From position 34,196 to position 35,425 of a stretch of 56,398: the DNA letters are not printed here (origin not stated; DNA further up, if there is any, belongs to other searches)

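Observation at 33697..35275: Convergent, overlapping Type II R-M-like pair: unclassified 226-aa candidate PD-(D/E)xK nuclease + beta-class SPPY methyltransferase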

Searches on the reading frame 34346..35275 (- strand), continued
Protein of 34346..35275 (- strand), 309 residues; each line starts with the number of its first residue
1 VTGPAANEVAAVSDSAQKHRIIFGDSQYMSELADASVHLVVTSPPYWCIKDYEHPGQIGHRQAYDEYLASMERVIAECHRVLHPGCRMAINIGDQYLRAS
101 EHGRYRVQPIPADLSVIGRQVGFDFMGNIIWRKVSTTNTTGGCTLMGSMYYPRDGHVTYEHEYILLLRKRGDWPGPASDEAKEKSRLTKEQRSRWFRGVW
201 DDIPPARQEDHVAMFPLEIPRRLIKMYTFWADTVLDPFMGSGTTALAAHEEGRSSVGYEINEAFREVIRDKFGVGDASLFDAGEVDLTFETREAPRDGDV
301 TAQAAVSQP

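Call 63: search_protein_families(library=padloc, proteins=[window:34346-35275:-], max_evalue=0.001)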
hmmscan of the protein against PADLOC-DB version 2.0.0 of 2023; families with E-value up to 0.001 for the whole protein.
window:34346-35275:- (309 aa): 60 families (the best 25 are shown)
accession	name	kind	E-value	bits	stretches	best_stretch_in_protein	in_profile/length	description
PDLC03259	MTase_II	-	3.9e-100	333.6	1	18-298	3-280/423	Type II methyltransferase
PDLC03350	MTase_II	-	1.3e-60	203.4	1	17-273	55-296/312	Type II methyltransferase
PDLC03353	MTase_II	-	1.7e-57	192.9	1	15-276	6-254/260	Type II methyltransferase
PDLC03283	MTase_II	-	7.1e-55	184.7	1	18-272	4-271/352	Type II methyltransferase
PDLC03387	MTase_II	-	2.3e-35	120.2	2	110-273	127-276/289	Type II methyltransferase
PDLC03260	MTase_II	-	1.6e-31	107.5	2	180-263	214-298/349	Type II methyltransferase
PDLC03246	MTase_II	-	6.8e-31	105.7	1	13-270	107-364/376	Type II methyltransferase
PDLC03371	MTase_II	-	7.4e-27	92.5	1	15-272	7-252/260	Type II methyltransferase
PDLC03299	MTase_II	-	8.1e-26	89.2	2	14-97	10-92/296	Type II methyltransferase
PDLC03252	MTase_II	-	1.2e-23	82.1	2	19-100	91-173/365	Type II methyltransferase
PDLC03316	MTase_II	-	5.1e-22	76.4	1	17-170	36-170/390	Type II methyltransferase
PDLC03336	MTase_II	-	1.2e-20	72.1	2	21-98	31-109/421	Type II methyltransferase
PDLC03320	MTase_II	-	1.3e-19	68.4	2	208-272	210-274/289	Type II methyltransferase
PDLC03351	MTase_II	-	6.9e-19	66.2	2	217-264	133-180/348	Type II methyltransferase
PDLC03276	MTase_II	-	9.2e-19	66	1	17-256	142-384/404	Type II methyltransferase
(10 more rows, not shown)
